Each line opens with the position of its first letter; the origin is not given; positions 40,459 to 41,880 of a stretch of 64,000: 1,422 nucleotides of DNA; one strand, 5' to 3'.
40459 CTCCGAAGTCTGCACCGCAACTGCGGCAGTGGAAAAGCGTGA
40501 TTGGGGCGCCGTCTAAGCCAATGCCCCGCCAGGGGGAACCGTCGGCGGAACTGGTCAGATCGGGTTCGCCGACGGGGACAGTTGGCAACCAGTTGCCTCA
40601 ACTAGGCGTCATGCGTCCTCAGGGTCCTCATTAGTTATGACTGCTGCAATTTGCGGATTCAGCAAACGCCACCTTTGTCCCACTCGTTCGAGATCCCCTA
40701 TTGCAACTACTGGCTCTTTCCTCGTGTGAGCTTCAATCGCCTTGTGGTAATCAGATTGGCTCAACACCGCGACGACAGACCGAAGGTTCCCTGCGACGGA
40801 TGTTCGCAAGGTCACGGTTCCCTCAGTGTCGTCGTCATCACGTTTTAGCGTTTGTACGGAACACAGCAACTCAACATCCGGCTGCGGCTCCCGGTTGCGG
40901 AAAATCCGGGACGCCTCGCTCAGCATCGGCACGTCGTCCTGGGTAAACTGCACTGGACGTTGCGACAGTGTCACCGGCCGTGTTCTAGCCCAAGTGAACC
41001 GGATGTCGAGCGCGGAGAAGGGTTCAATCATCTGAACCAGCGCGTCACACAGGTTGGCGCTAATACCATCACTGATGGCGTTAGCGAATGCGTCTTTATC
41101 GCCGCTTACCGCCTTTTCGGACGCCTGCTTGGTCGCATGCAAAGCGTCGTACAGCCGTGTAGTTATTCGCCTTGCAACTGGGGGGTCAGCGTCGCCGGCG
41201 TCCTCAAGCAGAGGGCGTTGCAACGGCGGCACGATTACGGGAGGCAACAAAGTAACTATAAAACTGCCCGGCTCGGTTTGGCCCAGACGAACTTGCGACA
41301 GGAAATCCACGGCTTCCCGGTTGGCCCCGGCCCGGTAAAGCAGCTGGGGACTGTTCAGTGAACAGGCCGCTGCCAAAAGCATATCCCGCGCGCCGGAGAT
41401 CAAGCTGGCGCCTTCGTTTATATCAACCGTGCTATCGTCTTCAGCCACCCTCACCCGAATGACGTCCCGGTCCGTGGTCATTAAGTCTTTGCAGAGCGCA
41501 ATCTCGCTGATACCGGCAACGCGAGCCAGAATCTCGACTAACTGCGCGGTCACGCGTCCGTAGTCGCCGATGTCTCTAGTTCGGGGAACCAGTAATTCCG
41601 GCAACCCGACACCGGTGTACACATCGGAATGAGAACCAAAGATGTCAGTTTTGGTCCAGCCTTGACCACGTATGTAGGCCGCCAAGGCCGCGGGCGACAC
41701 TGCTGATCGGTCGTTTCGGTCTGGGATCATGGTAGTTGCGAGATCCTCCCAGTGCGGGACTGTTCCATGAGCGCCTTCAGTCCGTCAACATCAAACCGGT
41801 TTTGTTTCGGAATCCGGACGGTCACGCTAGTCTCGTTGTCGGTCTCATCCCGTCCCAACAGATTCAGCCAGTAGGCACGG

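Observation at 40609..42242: Lower-GC two-gene cassette: a DUF4365 nuclease-like protein plus a 373-aa unknown partner. Candidate uncharacterised defence or abortive-infection pair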

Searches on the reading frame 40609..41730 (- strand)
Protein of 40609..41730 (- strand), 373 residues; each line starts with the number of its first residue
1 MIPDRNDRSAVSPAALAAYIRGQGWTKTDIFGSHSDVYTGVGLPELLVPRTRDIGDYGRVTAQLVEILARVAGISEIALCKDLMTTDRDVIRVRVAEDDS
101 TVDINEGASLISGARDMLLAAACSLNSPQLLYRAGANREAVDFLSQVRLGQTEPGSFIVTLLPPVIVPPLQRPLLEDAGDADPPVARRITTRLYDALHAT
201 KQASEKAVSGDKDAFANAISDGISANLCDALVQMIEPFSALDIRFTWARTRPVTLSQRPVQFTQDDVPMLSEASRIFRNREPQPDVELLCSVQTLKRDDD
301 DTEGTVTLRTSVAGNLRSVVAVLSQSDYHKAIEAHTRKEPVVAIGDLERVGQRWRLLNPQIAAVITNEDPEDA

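Call 3: search_protein_families(library=pfam, proteins=[window:40609-41730:-], max_evalue=1)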
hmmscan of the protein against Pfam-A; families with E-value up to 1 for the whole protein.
window:40609-41730:- (373 aa): 0 families

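Call 4: search_protein_families(library=padloc, proteins=[window:40609-41730:-], max_evalue=1)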
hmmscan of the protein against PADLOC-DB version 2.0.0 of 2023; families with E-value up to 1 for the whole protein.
window:40609-41730:- (373 aa): 38 families (the best 25 are shown)
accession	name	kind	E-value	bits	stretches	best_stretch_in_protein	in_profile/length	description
PDLC04298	PDC-M02B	-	3.8e-116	386.1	1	2-368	5-377/380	-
PDLC04304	PDC-M02B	-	3.1e-72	241.8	1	6-364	9-379/383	-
PDLC04335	PDC-M02B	-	1.2e-69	232.9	1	9-360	4-356/364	-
PDLC04331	PDC-M02B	-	1.1e-66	223.4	1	3-372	11-375/389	-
PDLC04330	PDC-M02B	-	3.8e-62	208.3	1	6-369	7-373/375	-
PDLC04311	PDC-M02B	-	1.4e-57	193.4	1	8-354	5-363/384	-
PDLC04308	PDC-M02B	-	7.7e-56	187.4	1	8-358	13-374/391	-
PDLC04317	PDC-M02B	-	1.5e-55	186.6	1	6-369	10-372/396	-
PDLC04323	PDC-M02B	-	5.8e-54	181.1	1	10-353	12-360/374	-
PDLC04303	PDC-M02B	-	1.3e-52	177.1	1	2-356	5-374/383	-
PDLC04310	PDC-M02B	-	1.7e-48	163.3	1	10-369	5-374/394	-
PDLC04307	PDC-M02B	-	2.2e-45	153.3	1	12-357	12-360/373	-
PDLC04329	PDC-M02B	-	3.4e-43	145.7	1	8-357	4-365/377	-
PDLC04301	PDC-M02B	-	1.2e-38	131.1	1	1-361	1-373/378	-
PDLC04306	PDC-M02B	-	2.3e-38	130.3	1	99-367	8-275/279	-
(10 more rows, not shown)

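Call 5: search_protein_families(library=ncbifam, proteins=[window:40609-41730:-], max_evalue=1)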
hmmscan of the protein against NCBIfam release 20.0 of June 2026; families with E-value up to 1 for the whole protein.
window:40609-41730:- (373 aa): 0 families

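Call 15: find_homologous_proteins(query=window:40609-41730:-)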
Query window:40609-41730:- (373 aa): 1218 proteins with E <= 0.001 among 7753 candidates; the best 120 are listed.
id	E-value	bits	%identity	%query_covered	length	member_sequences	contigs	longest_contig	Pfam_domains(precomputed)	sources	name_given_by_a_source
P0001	4.4e-240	814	100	100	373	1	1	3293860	-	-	-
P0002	6.4e-188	642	78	100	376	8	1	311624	-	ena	-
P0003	5.7e-182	623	78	100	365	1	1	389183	-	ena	-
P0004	3.1e-181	620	75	99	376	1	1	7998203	-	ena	-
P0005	9.6e-181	619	75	99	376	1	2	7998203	-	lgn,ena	-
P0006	7.7e-180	616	75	99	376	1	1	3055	-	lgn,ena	-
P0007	1.1e-179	615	75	99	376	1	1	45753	-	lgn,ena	-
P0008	4.8e-179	613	75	99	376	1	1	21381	-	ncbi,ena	-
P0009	1.7e-154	532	64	100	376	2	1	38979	-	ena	-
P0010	7.6e-154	530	66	99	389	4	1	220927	-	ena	-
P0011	2.1e-152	525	63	99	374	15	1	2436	-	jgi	-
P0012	2.5e-151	522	63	99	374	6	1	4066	-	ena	-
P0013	3.6e-151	521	62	99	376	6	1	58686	-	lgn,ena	-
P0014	4.8e-149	514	62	100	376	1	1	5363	-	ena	-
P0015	4.7e-147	508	61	99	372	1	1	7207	-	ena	-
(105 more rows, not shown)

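Call 18: find_related_loci(query=A1, collection=genome_contigs, flank=6000)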
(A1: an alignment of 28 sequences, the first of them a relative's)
Query A1 (373 aa) in genome_contigs; peptide patterns used: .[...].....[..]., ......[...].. (x = any residue, [..] = any of these).
599 stretches matched a pattern (row limit reached: there are more); 567 encode a relative of the query (tblastn E <= 1e-3); the best 80 are kept; 80 distinct loci.
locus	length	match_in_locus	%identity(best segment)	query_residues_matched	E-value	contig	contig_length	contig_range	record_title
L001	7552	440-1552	75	2-372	0e+0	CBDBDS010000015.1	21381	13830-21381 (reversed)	MAG: Dehalococcoidia bacterium isolate f8bda5a5-7022-4204-9cdc-196a94cbeb23 genome assembly, contig: contig_15, whole ge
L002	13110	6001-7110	63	2-371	1e-158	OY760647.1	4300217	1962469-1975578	MAG: Caldilineaceae bacterium isolate dd18155e-cfc5-4d95-bdad-01b25ac4382b genome assembly, chromosome: 1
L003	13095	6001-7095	61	2-366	9e-137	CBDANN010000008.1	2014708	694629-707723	MAG: Dehalococcoidia bacterium isolate bab385ab-22f5-4112-b3d4-ef8e4049cb71 genome assembly, contig: contig_8, whole gen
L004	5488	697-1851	55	2-372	3e-137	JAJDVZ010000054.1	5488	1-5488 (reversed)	MAG: Candidatus Latescibacterota bacterium isolate jk18x22bins.75 k141_738769, whole genome shotgun sequence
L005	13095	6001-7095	60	2-366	8e-136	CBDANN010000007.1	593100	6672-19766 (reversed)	MAG: Dehalococcoidia bacterium isolate bab385ab-22f5-4112-b3d4-ef8e4049cb71 genome assembly, contig: contig_7, whole gen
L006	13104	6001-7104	56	2-369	6e-133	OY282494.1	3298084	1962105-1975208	MAG: uncultured Dehalococcoidia bacterium genome assembly, chromosome: 1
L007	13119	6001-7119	55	2-372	6e-133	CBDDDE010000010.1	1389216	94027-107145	MAG: Dehalococcoidia bacterium isolate ab05cfd7-02f2-4a27-9691-689cd7b926e2 genome assembly, contig: contig_10, whole ge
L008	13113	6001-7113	53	2-372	5e-131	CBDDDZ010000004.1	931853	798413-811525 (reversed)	MAG: Candidatus Latescibacterota bacterium isolate 2fef8444-24d4-470e-a0f0-8c307ac56c94 genome assembly, contig: contig_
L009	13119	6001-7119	55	2-372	4e-131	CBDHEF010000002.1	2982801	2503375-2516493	MAG: Dehalococcoidia bacterium isolate e9382ad7-4ca3-4796-a74a-760c8ad60130 genome assembly, contig: contig_2, whole gen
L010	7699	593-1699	55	2-369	2e-130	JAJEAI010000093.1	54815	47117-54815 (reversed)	MAG: Candidatus Binatia bacterium isolate jk18x7bins.45 k141_1354966, whole genome shotgun sequence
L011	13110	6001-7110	55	2-369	5e-130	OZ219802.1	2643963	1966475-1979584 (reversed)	MAG: Chloroflexota bacterium isolate 50a8419b-8e17-430b-920a-11f3287aca29 genome assembly, chromosome: 2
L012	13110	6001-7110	56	2-369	1e-129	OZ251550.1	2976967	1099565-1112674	MAG: Nitrospirales bacterium isolate d59870a2-bf11-498b-9867-9f61eb436578 genome assembly, chromosome: 1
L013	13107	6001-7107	54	2-369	1e-128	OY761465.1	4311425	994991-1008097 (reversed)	MAG: Candidatus Binatia bacterium isolate d3e24e22-6b5b-4867-8422-75782eed2520 genome assembly, chromosome: 1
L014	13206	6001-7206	51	2-372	2e-127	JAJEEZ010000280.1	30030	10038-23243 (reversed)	MAG: Candidatus Latescibacterota bacterium isolate p16x34bins.62 k141_193316, whole genome shotgun sequence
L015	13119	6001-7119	55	2-373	2e-127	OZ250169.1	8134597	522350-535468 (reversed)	MAG: Candidatus Marinacidobacterales bacterium isolate 549cdbe4-9bbc-4d2b-bb60-052536d6f51f genome assembly, chromosome:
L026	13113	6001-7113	53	2-370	1e-121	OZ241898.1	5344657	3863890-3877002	MAG: Vicinamibacterales bacterium isolate 479fc26a-c5fd-4f96-80c2-dbb1f079bd2a genome assembly, chromosome: 1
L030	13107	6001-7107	53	1-367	1e-120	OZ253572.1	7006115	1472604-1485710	MAG: Spirochaetia bacterium isolate 72bb51b6-cb5f-447a-8604-6b23f49a98cc genome assembly, chromosome: 1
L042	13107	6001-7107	51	2-370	1e-117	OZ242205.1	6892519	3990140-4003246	MAG: Vicinamibacterales bacterium isolate eeb0043e-0032-4cf8-a264-719f6bba5173 genome assembly, chromosome: 1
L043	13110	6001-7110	50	2-369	1e-117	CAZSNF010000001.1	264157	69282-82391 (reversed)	MAG TPA_asm: uncultured Rhodothermales bacterium isolate SRP109090_co2_31 genome assembly, contig: NODE_17_length_264157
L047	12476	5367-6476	50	2-369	2e-117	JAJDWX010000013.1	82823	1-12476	MAG: Rhodothermales bacterium isolate jk18x25bins.61 k141_737880, whole genome shotgun sequence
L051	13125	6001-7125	54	2-373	5e-117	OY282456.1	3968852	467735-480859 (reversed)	MAG: uncultured Dehalococcoidia bacterium genome assembly, chromosome: 1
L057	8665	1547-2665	49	2-372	5e-116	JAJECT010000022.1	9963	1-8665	MAG: Rhodothermales bacterium isolate jk18xAbins.31 k141_1566765, whole genome shotgun sequence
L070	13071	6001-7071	50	15-371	4e-114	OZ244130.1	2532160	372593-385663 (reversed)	MAG: Vicinamibacterales bacterium isolate 91d79e5c-02a4-4b4d-8047-b2bdf700176b genome assembly, chromosome: 1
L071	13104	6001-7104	51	2-369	5e-114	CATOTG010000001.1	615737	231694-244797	MAG: uncultured Thermoanaerobaculia bacterium isolate 2de50437-b26d-4e32-99b7-ac34be852a58 genome assembly, contig: cont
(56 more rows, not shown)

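Call 21: search_protein_families(library=pfam, proteins=[L012:5533-5949:+, L026:2741-5977:+, L030:4981-5841:+, L042:5272-5793:+, L043:5507-5884:+, L047:4419-5315:+, L051:3789-5966:+, L057:1050-1475:+, L070:4173-5855:+, L071:4336-7134:+], max_evalue=0.01)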
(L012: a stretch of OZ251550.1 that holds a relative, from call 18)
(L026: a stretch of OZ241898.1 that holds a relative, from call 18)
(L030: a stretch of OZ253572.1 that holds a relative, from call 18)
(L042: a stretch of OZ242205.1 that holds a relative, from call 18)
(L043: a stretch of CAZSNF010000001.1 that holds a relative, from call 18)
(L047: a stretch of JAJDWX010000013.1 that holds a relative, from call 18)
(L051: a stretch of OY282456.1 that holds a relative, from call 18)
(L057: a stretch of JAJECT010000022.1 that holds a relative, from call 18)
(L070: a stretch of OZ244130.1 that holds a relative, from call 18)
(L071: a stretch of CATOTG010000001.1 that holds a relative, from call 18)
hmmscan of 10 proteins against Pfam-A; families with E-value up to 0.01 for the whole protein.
L012:5533-5949:+ (138 aa): 1 family
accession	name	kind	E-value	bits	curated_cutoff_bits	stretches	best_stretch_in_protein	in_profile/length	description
PF01850.27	PIN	-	1.6e-11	45.3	23.6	1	7-126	4-115/120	PIN domain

L026:2741-5977:+ (1078 aa): 3 families
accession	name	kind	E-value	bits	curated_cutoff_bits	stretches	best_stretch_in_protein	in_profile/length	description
PF00270.35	DEAD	-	1e-19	71.3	26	1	328-485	13-157/167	DEAD/DEAH box helicase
PF04851.21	ResIII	-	1.5e-07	31.9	22.5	1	315-459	7-140/164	Type III restriction enzyme, res subunit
PF00271.37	Helicase_C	-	0.00013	22.6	23.5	1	642-717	39-109/110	Helicase conserved C-terminal domain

L030:4981-5841:+ (286 aa): 8 families
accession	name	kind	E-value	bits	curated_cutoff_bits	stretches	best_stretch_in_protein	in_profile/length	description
PF01370.27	Epimerase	-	1.3e-19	71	20.9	1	4-223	2-227/240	NAD dependent epimerase/dehydratase family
PF01073.25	3Beta_HSD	-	5.2e-11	42.5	22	1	4-159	1-157/280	3-beta hydroxysteroid dehydrogenase/isomerase family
PF13460.12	NAD_binding_10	-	7.9e-10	39.3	27.2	1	7-182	1-150/184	NAD(P)H-binding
PF16363.11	GDP_Man_Dehyd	-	2.2e-09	37.7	27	1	5-174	2-179/332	GDP-mannose 4,6 dehydratase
PF05368.20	NmrA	-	0.00018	21.7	27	1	2-118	4-109/298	NmrA-like family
PF04321.23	RmlD_sub_bind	-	0.00026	20.6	27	1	1-181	1-154/287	RmlD substrate binding domain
PF07993.18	NAD_binding_4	-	0.0011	18.7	20.1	1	90-181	110-210/258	Male sterility protein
PF00106.31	adh_short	-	0.0091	15.9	26.6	0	4-70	4-74/195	short chain dehydrogenase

L042:5272-5793:+ (173 aa): 0 families

L043:5507-5884:+ (125 aa): 1 family
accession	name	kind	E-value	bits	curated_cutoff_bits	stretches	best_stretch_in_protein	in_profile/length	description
PF08861.15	DUF1828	-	2.8e-27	95.3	22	1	33-121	1-91/91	Domain of unknown function DUF1828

L047:4419-5315:+ (298 aa): 2 families
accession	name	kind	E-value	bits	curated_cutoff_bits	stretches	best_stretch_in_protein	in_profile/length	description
PF08862.16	DUF1829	-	1.5e-31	109.1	22.2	1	203-289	1-87/87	Domain of unknown function DUF1829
PF08861.15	DUF1828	-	2.9e-26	92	22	1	77-165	1-91/91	Domain of unknown function DUF1828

L051:3789-5966:+ (725 aa): 1 family
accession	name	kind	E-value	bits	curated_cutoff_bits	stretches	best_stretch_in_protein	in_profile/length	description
PF07581.17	Glug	-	9.3e-24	82.6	20.5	4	413-438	3-28/28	The GLUG motif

L057:1050-1475:+ (141 aa): 3 families
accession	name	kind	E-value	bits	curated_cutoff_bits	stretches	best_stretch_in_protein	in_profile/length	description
PF22600.2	MTPAP-like_central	-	3.4e-07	30.9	27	1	25-70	26-70/139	Poly(A) RNA polymerase, mitochondrial-like, central palm domain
PF01909.29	NTP_transf_2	-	8.7e-07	29.7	21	1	27-77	4-47/93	Nucleotidyltransferase domain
PF18765.7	Polbeta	-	0.00091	19.8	26.9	1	41-114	16-87/93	Polymerase beta, Nucleotidyltransferase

L070:4173-5855:+ (560 aa): 3 families
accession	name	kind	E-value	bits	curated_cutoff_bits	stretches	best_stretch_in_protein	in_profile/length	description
PF01420.25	Methylase_S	-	1.6e-13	51.6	22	1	180-308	44-167/168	Type I restriction modification DNA specificity domain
PF18765.7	Polbeta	-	1.8e-07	31.6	26.9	1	28-104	15-91/93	Polymerase beta, Nucleotidyltransferase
PF01909.29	NTP_transf_2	-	0.00078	20.2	21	1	16-96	5-89/93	Nucleotidyltransferase domain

L071:4336-7134:+ (932 aa): 0 families

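Call 25: predict_structure(alignment_id=A1)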
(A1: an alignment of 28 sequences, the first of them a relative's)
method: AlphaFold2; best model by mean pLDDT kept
length: 373 residues; sequences in the alignment: 28
mean_pLDDT: 80.7   pTM: 0.67
mean pLDDT of the five models: 80.7, 75.7, 75.5, 75.4, 73.5
residues with pLDDT >= 90: 91; 70-90: 205; 50-70: 69; < 50: 8
segments of 3 or more residues with pLDDT < 50: 1-6
pLDDT, mean of each block of 10 residues (from residue 1): 51 78 83 88 88 83 87 77 72 74 82 89 88 74 79 63 59 55 80 93 91 89 93 90 80 66 92 85 82 82 86 88 90 89 88 86 76 45
secondary structure, 60 per line:
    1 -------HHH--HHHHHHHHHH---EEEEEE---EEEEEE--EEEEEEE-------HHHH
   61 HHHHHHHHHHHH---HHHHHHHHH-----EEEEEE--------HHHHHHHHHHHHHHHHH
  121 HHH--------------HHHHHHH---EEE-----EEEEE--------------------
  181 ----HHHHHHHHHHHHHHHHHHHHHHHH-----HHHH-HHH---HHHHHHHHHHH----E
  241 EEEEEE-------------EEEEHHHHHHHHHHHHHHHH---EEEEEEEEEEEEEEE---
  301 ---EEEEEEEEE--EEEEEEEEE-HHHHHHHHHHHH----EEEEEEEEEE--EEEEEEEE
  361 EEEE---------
elements in order: H13-22 E26-31 E35-40 E43-49 H57-72 H76-84 E90-95 H104-123 H138-144 E148-150 E156-160 H185-208 H214-217 H225-235 E240-246 E260-263 H264-279 E283-297 E304-312 E315-323 H325-336 E341-350 E353-364

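Call 27: search_solved_structures(query=A1, max_evalue=10)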
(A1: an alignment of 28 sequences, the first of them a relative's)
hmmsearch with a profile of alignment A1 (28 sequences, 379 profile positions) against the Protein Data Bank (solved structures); distinct sequences matched with E-value up to 10: 2.
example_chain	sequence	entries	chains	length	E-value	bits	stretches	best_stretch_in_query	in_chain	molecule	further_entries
8tn1_A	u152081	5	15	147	0.00084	21.3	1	113-235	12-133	De novo designed 4 helix bundles | De novo designed protein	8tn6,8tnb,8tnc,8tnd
2qmw_A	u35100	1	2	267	0.28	13.1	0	235-275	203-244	Prephenate dehydratase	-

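Call 29: fold_search(model_id=the predicted structure, library=pdb)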
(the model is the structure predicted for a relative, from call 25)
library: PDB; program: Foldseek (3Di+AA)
matches with E <= 10: 1111; with E <= 0.001: 0
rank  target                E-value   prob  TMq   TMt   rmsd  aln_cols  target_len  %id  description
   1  3koj_A                7.7e-03  1.00  0.17  0.53   3.8        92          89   17  Crystal structure of the SSB domain of Q5N255_SYNP6 protein from Synechococcus sp. Northeast Structural Genomics Conso (released 2009-11-24)
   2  2hql_C                1.4e-02  0.99  0.15  0.46   5.5        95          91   18  Crystal structure of a small single-stranded DNA binding protein from Mycoplasma pneumoniae (released 2007-05-01)
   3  2hql_B                1.6e-02  1.00  0.18  0.52   4.4        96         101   11  Crystal structure of a small single-stranded DNA binding protein from Mycoplasma pneumoniae (released 2007-05-01)
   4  9e3j_F                1.8e-02  0.99  0.15  0.42   5.6        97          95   21  Cryo EM structure of pertussis toxin in complex with neutralizing Fab PERT-171 (released 2025-10-29)
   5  2hql_F                2.0e-02  1.00  0.17  0.54   4.9        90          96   11  Crystal structure of a small single-stranded DNA binding protein from Mycoplasma pneumoniae (released 2007-05-01)
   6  2hql_A                2.3e-02  0.99  0.17  0.47   4.9        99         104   16  Crystal structure of a small single-stranded DNA binding protein from Mycoplasma pneumoniae (released 2007-05-01)
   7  1prt_F                3.2e-02  0.99  0.16  0.47   5.2        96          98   18  THE CRYSTAL STRUCTURE OF PERTUSSIS TOXIN (released 1995-01-26)
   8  9e3h_D                4.2e-02  0.96  0.14  0.35   6.4        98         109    8  Cryo EM structure of pertussis toxin in complex with neutralizing Fab PERT-61 (released 2025-10-29)
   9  9jkl                  4.2e-02  0.95  0.16  0.13   7.8       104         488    8  LYSYL-TRNA SYNTHETASE(LysRS) COMPLEXED WITH LYSINE (released 2025-09-10)
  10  3koj_B                4.4e-02  0.99  0.16  0.51   3.8        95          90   18  Crystal structure of the SSB domain of Q5N255_SYNP6 protein from Synechococcus sp. Northeast Structural Genomics Conso (released 2009-11-24)
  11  5kpe_MODEL_1_A        4.6e-02  0.23  0.08  0.19  16.4       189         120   10  Solution NMR Structure of Denovo Beta Sheet Design Protein, Northeast Structural Genomics Consortium (NESG) Ta (released 2016-09-21)
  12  3k7u_C                5.1e-02  0.98  0.16  0.47   5.3       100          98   12  Structure of essential protein from Trypanosoma brucei (released 2010-11-17)
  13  3afq_C                5.4e-02  0.99  0.18  0.51   4.6       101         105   12  Crystal structure of the single-stranded DNA binding protein from Mycobacterium leprae (Form II) (released 2010-10-06)
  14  2hql_E                5.4e-02  0.96  0.16  0.45   5.3       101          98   18  Crystal structure of a small single-stranded DNA binding protein from Mycoplasma pneumoniae (released 2007-05-01)
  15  9e3j_C                5.4e-02  0.92  0.15  0.37   6.2       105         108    8  Cryo EM structure of pertussis toxin in complex with neutralizing Fab PERT-171 (released 2025-10-29)
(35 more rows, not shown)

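Call 37: search_protein_families(library=pfam, alignment_id=A2, max_evalue=0.00001)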
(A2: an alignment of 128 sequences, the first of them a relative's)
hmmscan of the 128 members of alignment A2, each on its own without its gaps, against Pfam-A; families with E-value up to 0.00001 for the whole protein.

A. member 1, L001:1746-2228:- (160 aa): 1 family
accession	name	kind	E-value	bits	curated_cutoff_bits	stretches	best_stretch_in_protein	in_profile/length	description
PF03724.22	META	-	1.7e-12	47.8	24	1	38-158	3-108/109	META domain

B. families by the number of members that match (of 128 scanned): 91 families (the first 25 are shown)
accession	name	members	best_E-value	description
PF04313.20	HSDR_N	10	1.2e-47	Type I restriction enzyme R protein N terminus (HSDR_N)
PF18766.7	SWI2_SNF2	9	2.2e-78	SWI2/SNF2 ATPase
PF04851.21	ResIII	9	1.5e-20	Type III restriction enzyme, res subunit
PF08861.15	DUF1828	8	3.1e-29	Domain of unknown function DUF1828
PF01420.25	Methylase_S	8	1.3e-28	Type I restriction modification DNA specificity domain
PF22679.2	T1R_D3-like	8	4.3e-21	Type I restriction enzyme subunit R domain 3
PF11867.13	T1RH-like_C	7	1.7e-138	Type I restriction enzyme HindI endonuclease subunit-like, C-terminal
PF08862.16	DUF1829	7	1.9e-33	Domain of unknown function DUF1829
PF08239.17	SH3_3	5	3.2e-09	Bacterial SH3 domain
PF13304.12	AAA_21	4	4.5e-25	AAA domain, putative AbiEii toxin, Type IV TA system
PF18765.7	Polbeta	4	1.9e-20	Polymerase beta, Nucleotidyltransferase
PF13175.12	AAA_15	4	9.3e-20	AAA ATPase domain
PF02463.25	SMC_N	4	4e-19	RecF/RecN/SMC N terminal domain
PF13181.12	TPR_8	3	8.4e-91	Tetratricopeptide repeat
PF13424.12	TPR_12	3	7e-52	Tetratricopeptide repeat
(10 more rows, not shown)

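Call 38: search_protein_representatives(alignment_id=A1)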
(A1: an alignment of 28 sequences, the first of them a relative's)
Query: 28 sequences, 379 profile positions. Proteins with E-value up to 0.001 (for the whole library): 4428; up to 1e-10: 3267; up to 1e-30: 1358. The best 150 are listed.
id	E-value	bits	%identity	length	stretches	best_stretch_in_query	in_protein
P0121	8.8e-161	551.2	-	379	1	1-376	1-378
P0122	1.1e-155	534.5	-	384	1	1-377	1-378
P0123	8.4e-152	521.7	-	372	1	1-367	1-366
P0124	1.3e-146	504.6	-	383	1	1-376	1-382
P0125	7.2e-145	498.8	-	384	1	1-377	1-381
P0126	4.0e-139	480.0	-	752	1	1-374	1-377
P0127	8.6e-138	475.6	-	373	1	1-366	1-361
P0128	2.0e-137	474.4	-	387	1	1-376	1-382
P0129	1.5e-135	468.2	-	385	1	7-378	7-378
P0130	2.4e-135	467.5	-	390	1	1-376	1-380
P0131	3.1e-134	463.9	-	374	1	1-377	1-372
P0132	9.2e-132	455.7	-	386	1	1-368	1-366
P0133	1.6e-131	455.0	-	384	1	1-376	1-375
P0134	6.9e-130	449.6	-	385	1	1-373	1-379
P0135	5.0e-128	443.4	-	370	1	1-369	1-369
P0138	2.4e-125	434.6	-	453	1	1-292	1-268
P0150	6.9e-115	400.2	-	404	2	1-221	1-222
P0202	2.5e-84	299.6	-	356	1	2-257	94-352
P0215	6.4e-80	285.1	-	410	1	8-276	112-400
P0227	4.9e-78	278.9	-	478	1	4-364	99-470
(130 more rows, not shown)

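Call 48: fold_search(model_id=the predicted structure, library=viral)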
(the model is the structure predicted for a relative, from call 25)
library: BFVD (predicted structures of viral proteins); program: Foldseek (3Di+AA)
matches with E <= 10: 1218; with E <= 0.001: 3
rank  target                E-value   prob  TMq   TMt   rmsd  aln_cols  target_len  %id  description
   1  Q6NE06                3.6e-20  1.00  0.58  0.57  10.8       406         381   18  Uncharacterized protein [Leptospira phage LE1]
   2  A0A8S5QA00            1.9e-06  1.00  0.34  0.34  15.3       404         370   11  DUF6575 domain-containing protein [Siphoviridae sp. ctoic9]
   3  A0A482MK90            9.0e-04  1.00  0.20  0.68   2.4        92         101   18  Uncharacterized protein [Nodularia phage vB_NspS-kac65v162]
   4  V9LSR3                2.1e-03  0.99  0.18  0.21  11.3       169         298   10  DekiORF86 (Fragment) [Dendrolimus kikuchii nucleopolyhedrovirus]
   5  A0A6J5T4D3            2.9e-03  0.44  0.14  0.13  20.6       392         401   10  Uncharacterized protein [uncultured Caudovirales phage]
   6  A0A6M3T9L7            1.3e-02  0.99  0.15  0.41   5.8        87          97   13  (no name in the UniProt tables at hand)
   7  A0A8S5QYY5            1.7e-02  0.90  0.15  0.05  13.7       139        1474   15  DNA-directed DNA polymerase [Siphoviridae sp. ctyvQ1]
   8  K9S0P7                2.3e-02  0.87  0.18  0.19   9.7       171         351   11  (no name in the UniProt tables at hand)
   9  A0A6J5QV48            2.4e-02  0.97  0.17  0.33   5.6       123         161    8  DUF669 domain-containing protein [uncultured Caudovirales phage]
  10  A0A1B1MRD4            2.4e-02  0.66  0.13  0.14  11.7       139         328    9  Ig-like domain-containing protein [Pteropox virus]
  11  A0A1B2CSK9            2.5e-02  0.57  0.13  0.10  12.1       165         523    7  DNA ligase [Plutella xylostella granulovirus]
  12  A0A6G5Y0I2            2.8e-02  1.00  0.19  0.48   4.0        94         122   12  (no name in the UniProt tables at hand)
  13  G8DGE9                2.8e-02  0.54  0.17  0.28  21.3       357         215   11  (no name in the UniProt tables at hand)
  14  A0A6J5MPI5            3.0e-02  1.00  0.18  0.42   4.6       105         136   11  Uncharacterized protein [uncultured Caudovirales phage]
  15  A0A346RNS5            3.5e-02  1.00  0.20  0.17   4.2       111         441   11  Lef-3 [Cryptophlebia peltastica nucleopolyhedrovirus]
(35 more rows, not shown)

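Call 49: search_dna_similar(query=window:40609-41730:-, collection=phages, mode=protein, max_evalue=0.001, max_rows=15)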
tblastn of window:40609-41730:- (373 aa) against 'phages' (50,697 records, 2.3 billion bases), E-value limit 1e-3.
Records with a match: 2; places in all: 2; records where one place covers at least 80% of the query: 2.
Best place of each record, by identity: <60% 2.
By first word of the organism name: Leptospira 2.
By host as written in the record: - 2.
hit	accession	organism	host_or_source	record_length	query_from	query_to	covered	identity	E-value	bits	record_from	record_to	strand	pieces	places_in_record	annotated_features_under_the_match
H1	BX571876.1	Leptospira phage LE1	-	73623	13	349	90%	21.6%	8e-6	54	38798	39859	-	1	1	hypothetical protein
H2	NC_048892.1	Leptospira phage LE1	-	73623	13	349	90%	21.6%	8e-6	54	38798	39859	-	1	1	hypothetical protein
